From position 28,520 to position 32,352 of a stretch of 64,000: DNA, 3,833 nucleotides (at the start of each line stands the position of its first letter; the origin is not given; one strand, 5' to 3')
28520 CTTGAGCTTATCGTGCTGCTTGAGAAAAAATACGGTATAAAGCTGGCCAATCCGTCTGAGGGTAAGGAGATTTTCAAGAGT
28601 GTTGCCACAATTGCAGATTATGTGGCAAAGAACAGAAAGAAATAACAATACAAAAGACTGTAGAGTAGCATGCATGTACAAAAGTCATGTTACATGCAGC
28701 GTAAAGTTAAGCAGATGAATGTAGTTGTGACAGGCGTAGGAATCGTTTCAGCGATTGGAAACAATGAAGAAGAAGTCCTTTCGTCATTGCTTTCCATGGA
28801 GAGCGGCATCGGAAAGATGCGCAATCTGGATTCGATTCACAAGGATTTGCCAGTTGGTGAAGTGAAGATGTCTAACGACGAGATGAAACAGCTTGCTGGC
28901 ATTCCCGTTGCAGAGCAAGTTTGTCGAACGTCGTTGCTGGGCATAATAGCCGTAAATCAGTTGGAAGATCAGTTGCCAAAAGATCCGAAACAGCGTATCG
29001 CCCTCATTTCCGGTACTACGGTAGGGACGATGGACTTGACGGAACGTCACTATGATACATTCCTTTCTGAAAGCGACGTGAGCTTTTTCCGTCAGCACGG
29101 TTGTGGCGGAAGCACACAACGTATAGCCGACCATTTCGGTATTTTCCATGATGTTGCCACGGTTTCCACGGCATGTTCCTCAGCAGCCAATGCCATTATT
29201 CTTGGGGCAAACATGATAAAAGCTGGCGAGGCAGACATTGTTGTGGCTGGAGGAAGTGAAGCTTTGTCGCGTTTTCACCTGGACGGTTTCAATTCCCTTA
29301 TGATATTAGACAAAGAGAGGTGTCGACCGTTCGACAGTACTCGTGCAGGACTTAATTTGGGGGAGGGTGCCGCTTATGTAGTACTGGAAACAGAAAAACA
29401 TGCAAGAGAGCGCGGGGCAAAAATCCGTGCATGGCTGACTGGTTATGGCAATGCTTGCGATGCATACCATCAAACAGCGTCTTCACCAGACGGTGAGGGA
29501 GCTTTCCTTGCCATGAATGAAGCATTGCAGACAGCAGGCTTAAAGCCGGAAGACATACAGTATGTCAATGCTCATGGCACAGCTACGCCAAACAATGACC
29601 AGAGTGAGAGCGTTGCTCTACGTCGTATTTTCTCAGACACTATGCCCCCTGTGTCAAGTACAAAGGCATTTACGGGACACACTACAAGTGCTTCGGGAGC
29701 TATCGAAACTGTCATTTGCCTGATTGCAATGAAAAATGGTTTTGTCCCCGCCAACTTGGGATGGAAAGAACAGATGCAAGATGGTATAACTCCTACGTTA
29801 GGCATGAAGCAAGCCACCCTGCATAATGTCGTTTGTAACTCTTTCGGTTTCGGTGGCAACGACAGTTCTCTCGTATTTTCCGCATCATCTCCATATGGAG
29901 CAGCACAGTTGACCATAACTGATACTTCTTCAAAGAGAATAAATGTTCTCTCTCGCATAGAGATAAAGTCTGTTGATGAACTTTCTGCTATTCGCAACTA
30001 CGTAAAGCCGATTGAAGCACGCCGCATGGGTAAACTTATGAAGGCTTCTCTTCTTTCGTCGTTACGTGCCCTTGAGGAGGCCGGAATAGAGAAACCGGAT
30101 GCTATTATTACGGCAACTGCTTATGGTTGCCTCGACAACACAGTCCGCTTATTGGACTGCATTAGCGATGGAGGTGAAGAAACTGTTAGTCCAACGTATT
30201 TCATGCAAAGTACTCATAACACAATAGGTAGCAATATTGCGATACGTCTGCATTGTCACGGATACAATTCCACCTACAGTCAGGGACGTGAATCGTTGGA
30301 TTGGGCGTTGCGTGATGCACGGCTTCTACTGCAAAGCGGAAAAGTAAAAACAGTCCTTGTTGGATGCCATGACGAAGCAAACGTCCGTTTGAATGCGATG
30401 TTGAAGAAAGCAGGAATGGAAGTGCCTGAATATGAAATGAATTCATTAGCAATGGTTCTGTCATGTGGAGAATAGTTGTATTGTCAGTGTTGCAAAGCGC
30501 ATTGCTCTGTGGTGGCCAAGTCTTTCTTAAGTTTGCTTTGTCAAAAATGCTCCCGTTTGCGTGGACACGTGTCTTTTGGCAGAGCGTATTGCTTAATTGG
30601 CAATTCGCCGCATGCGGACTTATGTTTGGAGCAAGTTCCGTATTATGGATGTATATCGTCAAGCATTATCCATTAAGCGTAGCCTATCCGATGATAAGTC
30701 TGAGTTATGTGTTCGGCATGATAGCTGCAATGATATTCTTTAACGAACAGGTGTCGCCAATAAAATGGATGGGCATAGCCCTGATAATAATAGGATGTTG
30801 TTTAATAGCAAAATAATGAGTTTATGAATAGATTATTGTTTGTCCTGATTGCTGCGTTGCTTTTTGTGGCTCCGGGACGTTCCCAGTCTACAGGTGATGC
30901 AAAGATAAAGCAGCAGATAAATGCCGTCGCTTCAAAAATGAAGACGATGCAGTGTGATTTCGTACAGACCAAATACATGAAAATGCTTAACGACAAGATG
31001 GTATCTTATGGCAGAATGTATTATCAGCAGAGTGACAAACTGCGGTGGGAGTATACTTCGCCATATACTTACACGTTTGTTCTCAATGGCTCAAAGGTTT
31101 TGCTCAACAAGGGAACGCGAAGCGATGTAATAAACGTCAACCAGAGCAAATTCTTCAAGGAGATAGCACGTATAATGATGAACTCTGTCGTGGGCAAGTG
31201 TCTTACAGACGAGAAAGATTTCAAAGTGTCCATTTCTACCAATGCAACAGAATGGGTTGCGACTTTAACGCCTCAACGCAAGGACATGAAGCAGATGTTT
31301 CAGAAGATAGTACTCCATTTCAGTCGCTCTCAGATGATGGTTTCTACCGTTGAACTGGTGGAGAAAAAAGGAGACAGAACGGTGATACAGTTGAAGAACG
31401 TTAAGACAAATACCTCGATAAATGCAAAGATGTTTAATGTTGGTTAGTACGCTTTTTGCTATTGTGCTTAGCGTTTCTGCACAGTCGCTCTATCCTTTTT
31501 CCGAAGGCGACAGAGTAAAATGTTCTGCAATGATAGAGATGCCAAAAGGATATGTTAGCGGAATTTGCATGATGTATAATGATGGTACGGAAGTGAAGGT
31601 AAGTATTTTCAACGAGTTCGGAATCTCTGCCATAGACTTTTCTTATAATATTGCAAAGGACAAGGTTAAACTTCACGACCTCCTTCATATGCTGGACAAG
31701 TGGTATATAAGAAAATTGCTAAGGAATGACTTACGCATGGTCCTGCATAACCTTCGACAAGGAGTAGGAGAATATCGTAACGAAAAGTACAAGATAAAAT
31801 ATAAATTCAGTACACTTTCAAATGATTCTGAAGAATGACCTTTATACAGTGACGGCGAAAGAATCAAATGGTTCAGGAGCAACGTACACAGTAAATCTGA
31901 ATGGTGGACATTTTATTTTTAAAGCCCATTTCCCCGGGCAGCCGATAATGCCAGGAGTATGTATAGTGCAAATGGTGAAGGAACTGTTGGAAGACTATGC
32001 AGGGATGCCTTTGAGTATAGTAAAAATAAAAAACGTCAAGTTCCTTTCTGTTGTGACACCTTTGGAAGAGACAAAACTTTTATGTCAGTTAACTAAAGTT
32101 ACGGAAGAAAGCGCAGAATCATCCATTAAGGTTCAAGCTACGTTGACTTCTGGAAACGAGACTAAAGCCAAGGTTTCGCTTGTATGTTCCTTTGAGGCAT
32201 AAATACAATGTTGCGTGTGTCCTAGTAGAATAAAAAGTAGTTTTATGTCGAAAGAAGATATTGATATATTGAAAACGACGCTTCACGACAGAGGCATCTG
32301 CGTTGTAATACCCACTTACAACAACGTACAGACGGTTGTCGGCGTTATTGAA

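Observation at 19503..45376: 26-gene co-directional type II PKS/FAS-like lipid cluster of the aryl-polyene / flexirubin class, set among pectin-degradation genes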

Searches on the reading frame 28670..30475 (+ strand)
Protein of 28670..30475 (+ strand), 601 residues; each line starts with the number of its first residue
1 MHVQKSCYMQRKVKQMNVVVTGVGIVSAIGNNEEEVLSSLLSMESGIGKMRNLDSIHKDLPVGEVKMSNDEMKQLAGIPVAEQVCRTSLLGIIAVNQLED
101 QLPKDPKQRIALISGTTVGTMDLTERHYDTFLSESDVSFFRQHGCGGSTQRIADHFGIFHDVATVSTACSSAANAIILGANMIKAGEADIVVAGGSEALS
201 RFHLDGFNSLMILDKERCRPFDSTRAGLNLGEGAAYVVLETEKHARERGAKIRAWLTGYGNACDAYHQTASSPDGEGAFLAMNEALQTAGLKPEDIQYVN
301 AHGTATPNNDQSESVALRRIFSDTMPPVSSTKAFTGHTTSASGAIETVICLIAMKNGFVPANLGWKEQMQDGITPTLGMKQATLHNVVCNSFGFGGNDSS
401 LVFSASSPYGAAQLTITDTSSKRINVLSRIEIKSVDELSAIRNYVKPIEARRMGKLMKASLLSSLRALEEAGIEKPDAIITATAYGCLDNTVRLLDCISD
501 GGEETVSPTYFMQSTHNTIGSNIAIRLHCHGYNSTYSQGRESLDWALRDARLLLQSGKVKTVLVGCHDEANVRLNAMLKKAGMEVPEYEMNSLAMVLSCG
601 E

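Call 4: search_protein_families(library=pfam, proteins=[window:28670-30475:+], max_evalue=0.01)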
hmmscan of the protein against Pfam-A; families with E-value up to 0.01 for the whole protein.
window:28670-30475:+ (601 aa): 5 families
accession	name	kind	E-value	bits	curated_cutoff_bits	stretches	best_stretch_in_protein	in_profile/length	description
PF02801.28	Ketoacyl-synt_C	-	1.5e-31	109.3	20.8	1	254-364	2-117/119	Beta-ketoacyl synthase, C-terminal domain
PF00109.32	ketoacyl-synt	-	4.5e-31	108.8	20.8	2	17-245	3-252/252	Beta-ketoacyl synthase, N-terminal domain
PF13723.12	Ketoacyl-synt_2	-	2.5e-12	47.3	25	1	443-570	20-141/223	Beta-ketoacyl synthase, N-terminal domain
PF00108.29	Thiolase_N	-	9.3e-10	38.7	26.4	1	162-201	78-117/260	Thiolase, N-terminal domain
PF08545.16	ACP_syn_III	-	2.6e-05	24.5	24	1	165-242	3-64/80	3-Oxoacyl-[acyl-carrier-protein (ACP)] synthase III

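Call 7: search_protein_families(library=ncbifam, proteins=[window:28670-30475:+], max_evalue=0.001)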
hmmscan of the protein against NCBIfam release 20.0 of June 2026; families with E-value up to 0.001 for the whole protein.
window:28670-30475:+ (601 aa): 49 families (the best 25 are shown)
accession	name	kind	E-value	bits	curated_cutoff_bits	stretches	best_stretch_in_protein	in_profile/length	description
TIGR03150.1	fabF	equivalog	7.4e-97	324.6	493.75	2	17-403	2-406/407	beta-ketoacyl-ACP synthase II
NF006618.0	PRK09185.1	subfamily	5.7e-92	308.8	407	1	16-405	3-392/394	beta-ketoacyl-ACP synthase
NF005589.0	PRK07314.1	subfamily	1.1e-91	307.7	387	2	15-404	3-410/413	beta-ketoacyl-ACP synthase II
NF004970.0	PRK06333.1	subfamily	2.5e-72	244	525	1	15-404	3-420/424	beta-ketoacyl-ACP synthase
NF004618.0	PRK05952.1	equivalog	5.8e-69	232.8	455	1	16-404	2-381/384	beta-ketoacyl-ACP synthase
NF058662.1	cispenta_AmcF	equivalog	4.7e-67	226.6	325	1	18-404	2-368/369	cispentacin biosynthesis acyltransferase subunit AmcF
NF005076.0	PRK06501.1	equivalog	1.4e-63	215.3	629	1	16-405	11-422/425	beta-ketoacyl-ACP synthase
NF006274.0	PRK08439.1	equivalog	4e-62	210.3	621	1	17-404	3-404/406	beta-ketoacyl-ACP synthase II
NF006587.0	PRK09116.1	equivalog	2e-60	204.7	470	1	17-404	3-405/408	beta-ketoacyl-ACP synthase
NF005916.1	PRK07910.1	equivalog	4.6e-60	203.7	560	1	14-404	10-416/418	KasA/KasB family beta-ketoacyl-ACP synthase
NF006434.0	PRK08722.1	equivalog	4.3e-59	200.4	759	1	16-404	4-412/414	beta-ketoacyl-ACP synthase II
NF005935.0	PRK07967.1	equivalog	9.9e-59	199.2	630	1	17-404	3-402/406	beta-ketoacyl-ACP synthase I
NF005490.0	PRK07103.1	equivalog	5.5e-55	187.1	445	1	15-404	3-411/414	polyketide beta-ketoacyl:acyl carrier protein synthase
NF045894.1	PKS_plus_SDR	equivalog_domain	2.1e-29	101.9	1740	1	150-367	154-378/1515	type I polyketide synthase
NF041183.1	Pks2_ls1_myc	equivalog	3.7e-27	93.7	2400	1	149-367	153-374/2086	sulfolipid-1 biosynthesis phthioceranic/hydroxyphthioceranic acid synthase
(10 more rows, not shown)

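Call 56: search_solved_structures(query=window:28670-30475:+, max_evalue=1e-30)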
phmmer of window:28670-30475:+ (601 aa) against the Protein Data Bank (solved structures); distinct sequences matched with E-value up to 1e-30: 72 (the best 60 are shown).
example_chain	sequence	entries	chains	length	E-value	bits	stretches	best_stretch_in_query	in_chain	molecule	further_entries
9s5h_B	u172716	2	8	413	3e-66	227.3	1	15-403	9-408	3-oxoacyl-(Acyl-carrier-protein) synthase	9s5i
5sxo_A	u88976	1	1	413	8e-64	219.3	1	16-404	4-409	3-oxoacyl-[acyl-carrier-protein] synthase 2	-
3o04_A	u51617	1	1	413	2.6e-63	217.6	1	16-404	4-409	beta-keto-acyl carrier protein synthase II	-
4ls5_A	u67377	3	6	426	4.4e-59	203.7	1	15-404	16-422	3-oxoacyl-[acyl-carrier-protein] synthase 2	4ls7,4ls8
1ox0_A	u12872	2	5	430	1.2e-58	202.3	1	151-404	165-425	Beta ketoacyl-acyl carrier protein synthase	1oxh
4ls6_A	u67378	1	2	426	1.5e-58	202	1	15-404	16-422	3-oxoacyl-[acyl-carrier-protein] synthase 2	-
2rjt_A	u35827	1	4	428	1e-57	199.2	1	151-404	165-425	Beta-ketoacyl-ACP synthase II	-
2alm_A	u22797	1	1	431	2.3e-57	198.1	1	151-404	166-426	3-oxoacyl-(acyl-carrier-protein) synthase II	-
2gfw_A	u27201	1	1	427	1.1e-56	195.8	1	13-404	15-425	3-oxoacyl-[acyl-carrier-protein] synthase 2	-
1j3n_A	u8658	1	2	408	1.9e-56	195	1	17-403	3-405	3-oxoacyl-(acyl-carrier protein) synthase II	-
6okg_A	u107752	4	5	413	2e-56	194.9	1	16-404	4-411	3-oxoacyl-[acyl-carrier-protein] synthase 2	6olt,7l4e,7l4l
1b3n_A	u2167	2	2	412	2.6e-56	194.6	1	16-404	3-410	PROTEIN (KETOACYL ACYL CARRIER PROTEIN SYNTHASE 2) | BETA-KETOACYL ACP SYNTHASE II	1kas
2gfy_A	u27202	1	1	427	8.5e-56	192.9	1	13-404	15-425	3-oxoacyl-[acyl-carrier-protein] synthase 2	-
3hnz_A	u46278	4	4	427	1.9e-55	191.7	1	13-404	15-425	3-oxoacyl-[acyl-carrier-protein] synthase 2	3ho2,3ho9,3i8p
9lpl_A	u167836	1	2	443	1.9e-55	191.7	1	13-405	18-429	3-oxoacyl-[acyl-carrier-protein] synthase 2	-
6qsp_A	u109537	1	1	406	3.3e-53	184.3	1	17-404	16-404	Beta-ketoacyl synthase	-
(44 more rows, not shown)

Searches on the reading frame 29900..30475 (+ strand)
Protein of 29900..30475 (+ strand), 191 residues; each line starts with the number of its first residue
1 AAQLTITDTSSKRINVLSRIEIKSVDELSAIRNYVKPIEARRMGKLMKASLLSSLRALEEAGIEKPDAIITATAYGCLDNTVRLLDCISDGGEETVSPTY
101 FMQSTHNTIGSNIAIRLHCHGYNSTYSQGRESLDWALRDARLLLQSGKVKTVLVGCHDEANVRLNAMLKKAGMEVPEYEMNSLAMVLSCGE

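Call 44: search_protein_families(library=pfam, proteins=[window:29900-30475:+], max_evalue=5)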
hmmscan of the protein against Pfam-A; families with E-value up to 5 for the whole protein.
window:29900-30475:+ (191 aa): 2 families
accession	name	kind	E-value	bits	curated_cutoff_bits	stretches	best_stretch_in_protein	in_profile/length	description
PF13723.12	Ketoacyl-synt_2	-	2.2e-13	50.7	25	1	32-160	19-141/223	Beta-ketoacyl synthase, N-terminal domain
PF00109.32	ketoacyl-synt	-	4.6e-06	26.9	20.8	1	26-158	69-202/252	Beta-ketoacyl synthase, N-terminal domain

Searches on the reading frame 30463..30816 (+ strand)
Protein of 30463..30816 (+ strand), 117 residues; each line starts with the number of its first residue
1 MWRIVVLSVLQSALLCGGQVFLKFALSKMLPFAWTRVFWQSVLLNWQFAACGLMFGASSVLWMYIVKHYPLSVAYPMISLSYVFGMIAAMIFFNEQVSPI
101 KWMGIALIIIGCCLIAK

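Call 4: search_protein_families(library=pfam, proteins=[window:30463-30816:+], max_evalue=0.01)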
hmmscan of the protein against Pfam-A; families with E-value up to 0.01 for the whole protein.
window:30463-30816:+ (117 aa): 4 families
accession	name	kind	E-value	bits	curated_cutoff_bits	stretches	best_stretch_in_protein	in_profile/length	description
PF00892.27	EamA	-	3.9e-11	43.8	28.2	1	26-115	42-133/135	EamA-like transporter family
PF10639.15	TMEM234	-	2e-08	34.8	30.1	1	40-115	36-112/113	Putative transmembrane family 234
PF00893.25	Multi_Drug_Res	-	0.00012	22.9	23.7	1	45-108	29-93/93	Small Multidrug Resistance protein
PF15088.11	NADH_dh_m_C1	-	0.0065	16.4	27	0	50-68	16-34/49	NADH dehydrogenase [ubiquinone] 1 subunit C1, mitochondrial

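Call 7: search_protein_families(library=ncbifam, proteins=[window:30463-30816:+], max_evalue=0.001)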
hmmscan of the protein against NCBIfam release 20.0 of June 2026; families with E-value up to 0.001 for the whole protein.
window:30463-30816:+ (117 aa): 6 families
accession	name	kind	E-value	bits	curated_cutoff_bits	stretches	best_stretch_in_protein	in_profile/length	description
NF011625.2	PRK15051.1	equivalog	4.7e-15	55.8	92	1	4-115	2-107/111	4-amino-4-deoxy-L-arabinose-phosphoundecaprenol flippase subunit ArnE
NF002816.2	PRK02971.1-2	equivalog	1.9e-12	47.7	99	1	13-116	8-117/120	4-amino-4-deoxy-L-arabinose-phosphoundecaprenol flippase subunit ArnF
TIGR03340.1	phn_DUF6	hypoth_equivalog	5.9e-07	29.4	288.15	1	34-116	50-134/281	phosphonate utilization associated putative membrane protein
NF000384.1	QacCGHJ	equivalog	0.00018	21.7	160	1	55-115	39-100/107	QacCGHJ group quaternary ammonium compound efflux SMR transporter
NF000277.1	qac_SMR_G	exception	0.00045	20.5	200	1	49-115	33-100/107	quaternary ammonium compound efflux SMR transporter QacG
NF000023.1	qac_SMR_C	exception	0.00061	19.9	200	1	55-112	39-97/107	quaternary ammonium compound efflux SMR transporter QacC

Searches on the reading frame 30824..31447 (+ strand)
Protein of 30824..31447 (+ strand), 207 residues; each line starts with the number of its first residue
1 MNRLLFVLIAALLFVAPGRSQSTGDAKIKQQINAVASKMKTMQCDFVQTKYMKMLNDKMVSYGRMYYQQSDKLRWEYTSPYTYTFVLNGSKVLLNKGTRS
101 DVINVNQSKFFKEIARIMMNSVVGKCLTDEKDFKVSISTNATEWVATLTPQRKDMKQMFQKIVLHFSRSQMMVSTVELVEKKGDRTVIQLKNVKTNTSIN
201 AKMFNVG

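Call 4: search_protein_families(library=pfam, proteins=[window:30824-31447:+], max_evalue=0.01)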
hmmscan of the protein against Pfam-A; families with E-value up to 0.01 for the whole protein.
window:30824-31447:+ (207 aa): 2 families
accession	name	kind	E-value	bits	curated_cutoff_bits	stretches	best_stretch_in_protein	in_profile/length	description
PF03548.22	LolA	-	1.2e-21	77.6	23.6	1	37-205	1-163/165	Outer membrane lipoprotein carrier protein LolA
PF19574.5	LolA_3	-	0.00027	20.7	23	1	37-186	17-165/192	Outer membrane lipoprotein carrier protein LolA-like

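Call 7: search_protein_families(library=ncbifam, proteins=[window:30824-31447:+], max_evalue=0.001)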
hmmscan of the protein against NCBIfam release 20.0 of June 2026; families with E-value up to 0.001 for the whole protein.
window:30824-31447:+ (207 aa): 5 families
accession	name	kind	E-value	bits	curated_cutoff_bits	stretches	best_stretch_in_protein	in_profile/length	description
NF053544.1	LolA2_flexi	equivalog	7.3e-69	231.3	125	1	3-205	3-207/208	flexirubin biosynthesis/transport protein LolA2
TIGR00547.2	lolA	equivalog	7.6e-23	81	112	1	11-205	7-190/202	outer membrane lipoprotein periplasmic chaperone LolA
NF000661.0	PRK00031.1-3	equivalog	4.5e-10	39.3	255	1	19-205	29-213/225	outer membrane lipoprotein chaperone LolA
NF053572.1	LolA1_Flavo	equivalog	3.8e-07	30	100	1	131-205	122-199/214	outer membrane lipoprotein periplasmic chaperone LolA1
NF000663.1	PRK00031.2-1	exception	1.3e-06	28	120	1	31-94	12-73/168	LolA-like outer membrane lipoprotein chaperone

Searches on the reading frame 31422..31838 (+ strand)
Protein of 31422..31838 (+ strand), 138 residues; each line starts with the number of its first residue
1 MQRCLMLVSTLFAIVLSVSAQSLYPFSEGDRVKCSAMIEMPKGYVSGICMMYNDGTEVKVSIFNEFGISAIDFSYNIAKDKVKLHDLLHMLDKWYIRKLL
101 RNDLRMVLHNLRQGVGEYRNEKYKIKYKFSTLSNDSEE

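Call 4: search_protein_families(library=pfam, proteins=[window:31422-31838:+], max_evalue=0.01)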
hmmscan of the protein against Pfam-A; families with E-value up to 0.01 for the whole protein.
window:31422-31838:+ (138 aa): 0 families

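Call 7: search_protein_families(library=ncbifam, proteins=[window:31422-31838:+], max_evalue=0.001)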
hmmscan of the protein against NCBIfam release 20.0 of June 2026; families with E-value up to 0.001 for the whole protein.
window:31422-31838:+ (138 aa): 1 family
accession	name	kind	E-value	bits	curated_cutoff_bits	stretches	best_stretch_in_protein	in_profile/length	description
NF053540.1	LolB2_flexi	equivalog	2.8e-06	27.2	60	1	37-126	51-139/203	flexirubin biosynthesis protein LolB2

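Call 44: search_protein_families(library=pfam, proteins=[window:31422-31838:+], max_evalue=5)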
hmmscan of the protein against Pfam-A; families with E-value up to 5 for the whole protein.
window:31422-31838:+ (138 aa): 1 family
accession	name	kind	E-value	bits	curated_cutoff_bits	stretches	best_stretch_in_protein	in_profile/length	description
PF19838.5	LptD_2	-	0.071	12.2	22.5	1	53-87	409-440/464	LptD protein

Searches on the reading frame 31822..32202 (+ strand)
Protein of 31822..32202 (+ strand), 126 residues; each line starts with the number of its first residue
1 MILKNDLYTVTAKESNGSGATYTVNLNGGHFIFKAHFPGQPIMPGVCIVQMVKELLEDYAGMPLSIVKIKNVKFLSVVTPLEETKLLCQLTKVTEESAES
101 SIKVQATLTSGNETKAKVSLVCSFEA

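Call 4: search_protein_families(library=pfam, proteins=[window:31822-32202:+], max_evalue=0.01)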
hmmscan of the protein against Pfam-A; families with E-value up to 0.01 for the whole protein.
window:31822-32202:+ (126 aa): 4 families
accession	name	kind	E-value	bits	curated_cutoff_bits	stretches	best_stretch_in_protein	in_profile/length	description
PF07977.19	FabA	-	3.2e-08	33.8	23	1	25-112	32-131/138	FabA-like domain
PF21089.3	PKS_DH_N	-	0.00046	20.5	27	1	16-99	12-95/103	Polyketide synthase dehydratase domain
PF22818.2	ApeI-like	-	0.0027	18.4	28.5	1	30-104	26-97/119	ApeI dehydratase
PF01575.25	MaoC_dehydratas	-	0.0069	16.4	27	1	34-108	45-117/123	MaoC like domain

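Call 7: search_protein_families(library=ncbifam, proteins=[window:31822-32202:+], max_evalue=0.001)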
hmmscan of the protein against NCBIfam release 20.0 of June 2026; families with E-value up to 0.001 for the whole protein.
window:31822-32202:+ (126 aa): 3 families
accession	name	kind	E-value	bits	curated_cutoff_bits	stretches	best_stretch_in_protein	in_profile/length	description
TIGR01750.1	fabZ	equivalog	1.9e-07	31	155.15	1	23-110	36-129/141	3-hydroxyacyl-ACP dehydratase FabZ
NF000582.1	PRK00006.1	equivalog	2.7e-07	30.6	113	1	29-117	39-132/137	3-hydroxyacyl-ACP dehydratase FabZ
NF009667.0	PRK13188.1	equivalog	1.4e-05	24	465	1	32-94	362-432/464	bifunctional UDP-3-O-[3-hydroxymyristoyl] N-acetylglucosamine deacetylase/3-hydroxyacyl-ACP dehydratase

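Call 55: search_solved_structures(query=window:31822-32202:+, max_evalue=1)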
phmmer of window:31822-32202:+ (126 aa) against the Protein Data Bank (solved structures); distinct sequences matched with E-value up to 1: 26.
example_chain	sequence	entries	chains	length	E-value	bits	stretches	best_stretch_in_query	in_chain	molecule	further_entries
3esi_A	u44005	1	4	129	0.0002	24.9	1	24-87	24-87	uncharacterized protein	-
2cf2_C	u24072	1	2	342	0.00093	22.7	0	24-61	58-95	FATTY ACID SYNTHASE, DH DOMAIN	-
4zw0_A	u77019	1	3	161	0.006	20.1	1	22-52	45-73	3-hydroxyacyl-[acyl-carrier-protein] dehydratase FabZ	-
6n3p_A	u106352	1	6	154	0.0084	19.7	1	25-53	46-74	3-hydroxyacyl-[acyl-carrier-protein] dehydratase FabZ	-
5bux_A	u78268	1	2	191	0.012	19.2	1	25-52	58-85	3-hydroxyacyl-[acyl-carrier-protein] dehydratase FabZ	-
6ihc_A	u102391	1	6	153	0.012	19.2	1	20-53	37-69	3-hydroxyacyl-[acyl-carrier-protein] dehydratase FabZ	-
5buw_A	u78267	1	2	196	0.012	19.1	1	25-52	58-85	3-hydroxyacyl-[acyl-carrier-protein] dehydratase FabZ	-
8ayd_AA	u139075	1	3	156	0.013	19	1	23-54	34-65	3-hydroxyacyl-[acyl-carrier-protein] dehydratase FabZ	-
2glv_A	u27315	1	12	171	0.015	18.8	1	20-53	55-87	(3R)-hydroxymyristoyl-acyl carrier protein dehydratase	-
3b7j_A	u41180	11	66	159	0.016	18.8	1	20-53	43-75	(3R)-hydroxymyristoyl-acyl carrier protein dehydratase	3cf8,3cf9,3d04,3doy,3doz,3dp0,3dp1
2gll_A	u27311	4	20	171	0.018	18.6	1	20-53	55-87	(3R)-hydroxymyristoyl-acyl carrier protein dehydratase | 3-hydroxyacyl-[acyl-carrier-protein] dehydratase FabZ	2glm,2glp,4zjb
7qv0_A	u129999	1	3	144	0.027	18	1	23-54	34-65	Beta-hydroxyacyl-(Acyl-carrier-protein) dehydratase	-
4h4g_A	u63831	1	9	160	0.027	18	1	29-54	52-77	(3R)-hydroxymyristoyl-[acyl-carrier-protein] dehydratase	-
6qsr_A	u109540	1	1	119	0.033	17.7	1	33-80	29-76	AMP-dependent synthetase and ligase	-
3d6x_A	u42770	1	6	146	0.034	17.7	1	25-51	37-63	(3R)-hydroxymyristoyl-[acyl-carrier-protein] dehydratase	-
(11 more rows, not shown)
